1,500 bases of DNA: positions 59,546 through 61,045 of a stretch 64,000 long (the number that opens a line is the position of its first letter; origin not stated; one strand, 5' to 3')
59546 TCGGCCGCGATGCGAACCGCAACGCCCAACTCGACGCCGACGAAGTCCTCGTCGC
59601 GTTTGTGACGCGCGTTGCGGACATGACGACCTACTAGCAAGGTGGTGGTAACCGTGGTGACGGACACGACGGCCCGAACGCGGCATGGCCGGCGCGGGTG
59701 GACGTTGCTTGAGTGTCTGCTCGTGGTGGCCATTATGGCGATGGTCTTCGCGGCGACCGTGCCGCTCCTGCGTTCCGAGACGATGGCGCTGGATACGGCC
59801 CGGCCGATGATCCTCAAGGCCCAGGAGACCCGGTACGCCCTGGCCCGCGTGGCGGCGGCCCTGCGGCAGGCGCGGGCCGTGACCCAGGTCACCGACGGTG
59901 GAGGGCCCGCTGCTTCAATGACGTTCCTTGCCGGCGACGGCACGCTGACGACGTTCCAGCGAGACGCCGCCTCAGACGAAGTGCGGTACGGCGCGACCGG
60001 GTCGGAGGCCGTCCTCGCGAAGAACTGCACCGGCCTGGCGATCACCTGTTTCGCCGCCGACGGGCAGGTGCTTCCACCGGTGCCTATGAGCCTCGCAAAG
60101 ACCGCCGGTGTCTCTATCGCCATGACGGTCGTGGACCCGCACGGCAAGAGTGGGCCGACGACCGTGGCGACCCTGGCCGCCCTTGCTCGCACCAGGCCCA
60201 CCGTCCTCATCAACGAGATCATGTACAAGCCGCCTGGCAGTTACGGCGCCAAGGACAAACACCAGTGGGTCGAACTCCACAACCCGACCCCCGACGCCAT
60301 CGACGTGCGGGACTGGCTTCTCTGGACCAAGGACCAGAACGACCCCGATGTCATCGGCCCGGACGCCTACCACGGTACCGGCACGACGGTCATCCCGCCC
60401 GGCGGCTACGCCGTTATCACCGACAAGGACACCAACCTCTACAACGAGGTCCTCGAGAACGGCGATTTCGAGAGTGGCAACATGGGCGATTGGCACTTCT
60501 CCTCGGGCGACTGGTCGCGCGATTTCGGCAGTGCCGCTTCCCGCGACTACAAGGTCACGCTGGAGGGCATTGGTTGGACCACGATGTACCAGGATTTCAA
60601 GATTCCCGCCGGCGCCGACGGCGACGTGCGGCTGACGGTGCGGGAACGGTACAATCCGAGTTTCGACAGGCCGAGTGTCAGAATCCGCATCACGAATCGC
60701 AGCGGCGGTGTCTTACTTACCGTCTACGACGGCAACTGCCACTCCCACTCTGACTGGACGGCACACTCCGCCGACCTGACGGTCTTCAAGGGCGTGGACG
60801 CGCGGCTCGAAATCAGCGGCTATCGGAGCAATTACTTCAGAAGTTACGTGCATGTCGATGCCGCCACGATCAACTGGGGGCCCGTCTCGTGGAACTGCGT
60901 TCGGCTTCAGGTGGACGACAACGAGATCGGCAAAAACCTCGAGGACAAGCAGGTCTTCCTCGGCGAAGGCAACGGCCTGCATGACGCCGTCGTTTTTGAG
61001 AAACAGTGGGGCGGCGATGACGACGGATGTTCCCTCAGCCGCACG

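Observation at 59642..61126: Pseudopilin with a lamin-tail-domain-like C-terminal module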

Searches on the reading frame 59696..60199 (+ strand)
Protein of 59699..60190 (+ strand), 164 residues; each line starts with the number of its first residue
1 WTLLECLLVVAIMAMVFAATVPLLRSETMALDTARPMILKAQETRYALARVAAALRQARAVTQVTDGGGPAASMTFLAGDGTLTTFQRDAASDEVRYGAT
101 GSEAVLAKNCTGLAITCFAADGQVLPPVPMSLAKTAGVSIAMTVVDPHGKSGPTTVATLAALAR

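Call 25: search_protein_families(library=pfam, proteins=[window:59699-60190:+], max_evalue=1)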
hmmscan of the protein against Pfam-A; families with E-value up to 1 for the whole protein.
seq(164 aa): 0 families

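Call 43: predict_structure(alignment_id=A2)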
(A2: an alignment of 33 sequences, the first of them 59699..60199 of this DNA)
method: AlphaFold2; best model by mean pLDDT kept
length: 167 residues; sequences in the alignment: 33
mean_pLDDT: 88.2   pTM: 0.75
mean pLDDT of the five models: 88.2, 87.7, 86.4, 82.5, 65.7
residues with pLDDT >= 90: 101; 70-90: 55; 50-70: 9; < 50: 2
segments of 3 or more residues with pLDDT < 50: none
pLDDT, mean of each block of 10 residues (from residue 1): 92 94 90 87 92 92 78 90 92 92 91 91 78 87 89 91 68
secondary structure, 60 per line:
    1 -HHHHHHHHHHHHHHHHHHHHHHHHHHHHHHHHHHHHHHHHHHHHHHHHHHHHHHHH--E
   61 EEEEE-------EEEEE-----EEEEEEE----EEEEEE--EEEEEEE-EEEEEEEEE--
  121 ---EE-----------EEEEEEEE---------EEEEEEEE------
elements in order: H2-57 E60-65 E73-77 E83-89 E94-99 E102-108 E110-118 E137-144 E154-161

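Call 47: fold_search(model_id=the predicted structure, library=pdb)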
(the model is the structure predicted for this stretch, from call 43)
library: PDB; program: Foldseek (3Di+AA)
matches with E <= 10: 600; with E <= 0.001: 7
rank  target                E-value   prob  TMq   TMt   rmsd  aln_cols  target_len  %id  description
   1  9a1f_S                1.5e-04  1.00  0.59  0.52   5.5       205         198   16  Integrative structure of the XcpGHIJK pseudo pilus filament model of a type II secretion system (released 2021-06-18)
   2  5bw0_A                2.2e-04  1.00  0.51  0.55   4.3       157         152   13  The crystal structure of minor pseudopilin binary complex of XcpV and XcpW from the Type 2 secretion system of Pseudom (released 2016-07-20)
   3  3cfi_H                2.7e-04  1.00  0.51  0.54   6.0       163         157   13  Nanobody-aided structure determination of the EPSI:EPSJ pseudopilin heterdimer from Vibrio Vulnificus (released 2009-01-13)
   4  3cfi_K                2.8e-04  1.00  0.50  0.54   4.7       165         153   14  Nanobody-aided structure determination of the EPSI:EPSJ pseudopilin heterdimer from Vibrio Vulnificus (released 2009-01-13)
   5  3cfi_E                3.8e-04  1.00  0.53  0.55   4.5       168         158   13  Nanobody-aided structure determination of the EPSI:EPSJ pseudopilin heterdimer from Vibrio Vulnificus (released 2009-01-13)
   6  3cfi_B                5.7e-04  1.00  0.49  0.51   5.2       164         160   13  Nanobody-aided structure determination of the EPSI:EPSJ pseudopilin heterdimer from Vibrio Vulnificus (released 2009-01-13)
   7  5bw0_G                6.4e-04  1.00  0.51  0.53   4.3       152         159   14  The crystal structure of minor pseudopilin binary complex of XcpV and XcpW from the Type 2 secretion system of Pseudom (released 2016-07-20)
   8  5bw0_E                1.1e-03  1.00  0.53  0.54   4.5       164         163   11  The crystal structure of minor pseudopilin binary complex of XcpV and XcpW from the Type 2 secretion system of Pseudom (released 2016-07-20)
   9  3nje_B                1.1e-03  1.00  0.49  0.49   4.8       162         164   12  Structure of the Minor Pseudopilin XcpW from the Pseudomonas aeruginosa Type II Secretion System (released 2011-02-02)
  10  5bw0_C                1.3e-03  1.00  0.44  0.46   5.0       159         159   14  The crystal structure of minor pseudopilin binary complex of XcpV and XcpW from the Type 2 secretion system of Pseudom (released 2016-07-20)
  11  6utu_B                2.3e-03  1.00  0.48  0.49   5.3       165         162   13  Crystal structure of minor pseudopilin ternary complex of XcpVWX from the Type 2 secretion system of Pseudomonas aerug (released 2020-09-02)
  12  5vtm_W                3.3e-03  1.00  0.50  0.51   5.2       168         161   12  The crystal structure of minor pseudopilin ternary complex of XcpVWX from the Type 2 secretion system of Pseudomonas a (released 2018-05-23)
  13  6utu_H                7.0e-03  1.00  0.46  0.47   5.6       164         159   12  Crystal structure of minor pseudopilin ternary complex of XcpVWX from the Type 2 secretion system of Pseudomonas aerug (released 2020-09-02)
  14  3nje_A                8.4e-03  1.00  0.50  0.53   5.0       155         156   12  Structure of the Minor Pseudopilin XcpW from the Pseudomonas aeruginosa Type II Secretion System (released 2011-02-02)
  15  3ci0_J                8.9e-03  1.00  0.49  0.53   4.4       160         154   10  The Crystal Structure of the GspK-GspI-GspJ complex from enterotoxigenic Escherichia coli Type 2 Secretion System (released 2008-04-29)
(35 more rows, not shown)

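Call 67: find_homologous_proteins(query=A4, max_evalue=1e-8)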
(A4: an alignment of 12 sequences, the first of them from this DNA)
Query A4 (12 sequences) (168 aa, profile of the alignment): 14 proteins with E <= 1e-8 among 8000 candidates.
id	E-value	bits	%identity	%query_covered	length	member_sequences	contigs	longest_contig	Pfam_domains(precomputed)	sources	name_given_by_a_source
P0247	4.9e-45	171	28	95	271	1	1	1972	PF00932.26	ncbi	-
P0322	1.0e-43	167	26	90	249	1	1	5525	PF00932.26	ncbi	ncbi:MAG: lamin tail domain-containing protein, partial [Candidatus Omnitrophota bacterium]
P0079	2.5e-42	162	91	89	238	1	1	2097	-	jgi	-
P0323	4.0e-37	146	26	100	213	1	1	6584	PF07963.18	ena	-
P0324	1.1e-36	144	24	99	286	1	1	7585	PF07963.18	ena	-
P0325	5.8e-36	142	26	98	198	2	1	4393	-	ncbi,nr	ncbi:MAG: type II secretion system GspH family protein, partial [Candidatus Omnitrophica bacterium]|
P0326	2.4e-35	140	21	98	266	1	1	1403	-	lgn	-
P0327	5.2e-35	139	25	98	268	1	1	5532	-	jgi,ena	-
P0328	1.4e-34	137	30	89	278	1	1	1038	PF07963.18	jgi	jgi:prepilin-type N-terminal cleavage/methylation domain-containing protein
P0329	7.4e-34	135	21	98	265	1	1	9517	-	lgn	-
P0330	2.9e-17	81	41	16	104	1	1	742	-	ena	-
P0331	2.1e-14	72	83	35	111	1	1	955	-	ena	-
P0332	3.0e-12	65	23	77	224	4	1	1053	-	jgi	jgi:type II secretory pathway component PulJ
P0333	1.0e-11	63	23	77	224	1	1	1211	-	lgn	-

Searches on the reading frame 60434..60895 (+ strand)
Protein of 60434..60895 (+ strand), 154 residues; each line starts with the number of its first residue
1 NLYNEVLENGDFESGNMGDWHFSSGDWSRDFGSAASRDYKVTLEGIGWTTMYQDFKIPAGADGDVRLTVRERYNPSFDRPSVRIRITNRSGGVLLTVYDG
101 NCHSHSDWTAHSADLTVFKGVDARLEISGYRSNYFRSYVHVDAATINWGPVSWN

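Call 25: search_protein_families(library=pfam, proteins=[window:60434-60895:+], max_evalue=1)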
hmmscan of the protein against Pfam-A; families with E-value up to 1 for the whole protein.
seq(154 aa): 1 family
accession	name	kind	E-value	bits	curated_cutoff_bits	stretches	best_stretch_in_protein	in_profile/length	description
PF02018.23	CBM_4_9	-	0.0025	18.6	25.9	1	4-58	1-60/136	Carbohydrate binding domain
